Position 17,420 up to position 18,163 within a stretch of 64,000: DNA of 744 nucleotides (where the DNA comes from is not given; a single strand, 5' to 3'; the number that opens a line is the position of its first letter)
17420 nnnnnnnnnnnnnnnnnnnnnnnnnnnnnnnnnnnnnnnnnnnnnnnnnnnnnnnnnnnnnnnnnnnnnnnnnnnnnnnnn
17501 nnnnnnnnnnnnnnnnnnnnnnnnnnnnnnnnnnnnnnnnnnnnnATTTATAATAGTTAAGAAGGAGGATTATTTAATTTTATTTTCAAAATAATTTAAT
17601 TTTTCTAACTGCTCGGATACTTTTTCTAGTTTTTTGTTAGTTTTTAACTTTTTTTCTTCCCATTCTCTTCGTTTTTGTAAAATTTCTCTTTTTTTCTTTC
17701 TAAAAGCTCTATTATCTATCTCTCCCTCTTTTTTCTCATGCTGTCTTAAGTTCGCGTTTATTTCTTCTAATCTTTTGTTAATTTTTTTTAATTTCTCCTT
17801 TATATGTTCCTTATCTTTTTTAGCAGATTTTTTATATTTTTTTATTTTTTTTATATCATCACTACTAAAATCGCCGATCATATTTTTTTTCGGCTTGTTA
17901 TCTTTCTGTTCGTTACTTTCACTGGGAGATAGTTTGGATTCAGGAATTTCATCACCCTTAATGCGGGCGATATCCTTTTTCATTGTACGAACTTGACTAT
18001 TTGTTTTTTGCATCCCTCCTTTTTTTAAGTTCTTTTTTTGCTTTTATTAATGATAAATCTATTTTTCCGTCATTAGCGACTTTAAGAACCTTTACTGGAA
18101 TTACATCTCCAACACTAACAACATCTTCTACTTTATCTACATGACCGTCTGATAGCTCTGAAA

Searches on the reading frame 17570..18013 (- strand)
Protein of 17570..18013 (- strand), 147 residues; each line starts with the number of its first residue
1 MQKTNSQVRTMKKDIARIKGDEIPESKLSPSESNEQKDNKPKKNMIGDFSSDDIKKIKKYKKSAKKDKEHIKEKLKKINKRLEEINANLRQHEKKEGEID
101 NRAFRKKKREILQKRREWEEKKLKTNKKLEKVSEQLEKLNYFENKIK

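Call 4: search_protein_families(library=pfam, proteins=[window:17570-18013:-], max_evalue=1)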
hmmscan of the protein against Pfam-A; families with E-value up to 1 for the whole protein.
window:17570-18013:- (147 aa): 7 families
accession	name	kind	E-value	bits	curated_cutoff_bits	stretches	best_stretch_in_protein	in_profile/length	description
PF19801.4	DUF6284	-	0.039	14.4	27.4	1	69-123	26-80/86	Family of unknown function (DUF6284)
PF25306.1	DUF7880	-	0.05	14.2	27.5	1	52-112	47-106/127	Domain of unknown function (DUF7880)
PF00298.24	Ribosomal_L11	-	0.13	13.1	21.4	1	35-78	16-58/69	Ribosomal protein L11, RNA binding domain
PF21173.2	DksA-like_N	-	0.28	11.8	27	1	70-123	4-55/65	DnaK suppressor protein-like, N-terminal domain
PF05531.17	NPV_P10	-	0.37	11.8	29.8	0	67-89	36-58/75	Nucleopolyhedrovirus P10 protein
PF05120.17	GvpG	-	0.8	10.4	30.6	0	77-114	32-64/67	Gas vesicle protein G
PF02601.20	Exonuc_VII_L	-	0.87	9.4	35.9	1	59-139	155-237/315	Exonuclease VII, large subunit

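Call 5: search_protein_families(library=ncbifam, proteins=[window:17570-18013:-], max_evalue=1)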
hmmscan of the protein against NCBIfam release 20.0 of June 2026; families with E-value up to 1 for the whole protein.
window:17570-18013:- (147 aa): 7 families
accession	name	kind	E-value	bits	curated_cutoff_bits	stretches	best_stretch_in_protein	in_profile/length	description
TIGR03752.1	conj_TIGR03752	hypoth_equivalog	0.0077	15.5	241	1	22-140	29-143/471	TIGR03752 family integrating conjugative element protein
NF045487.1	ASRP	equivalog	0.14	10.7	300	1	51-140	196-449/593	archaea-specific SMC-related protein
TIGR01843.1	type_I_hlyD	subfamily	0.17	10.8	208.65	1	4-131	86-194/422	HlyD family type I secretion periplasmic adaptor subunit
TIGR03319.1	RNase_Y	equivalog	0.64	8.4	454.35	1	32-134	39-143/514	ribonuclease Y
TIGR01149.1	mtrG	equivalog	0.67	9.9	50.65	1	66-92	12-38/70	tetrahydromethanopterin S-methyltransferase subunit MtrG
TIGR03930.1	WXG100_ESAT6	subfamily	0.78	10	44.85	1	69-101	54-86/90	WXG100 family type VII secretion target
TIGR02169.1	SMC_prok_A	equivalog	0.99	7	729.4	0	7-140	800-931/1165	chromosome segregation protein SMC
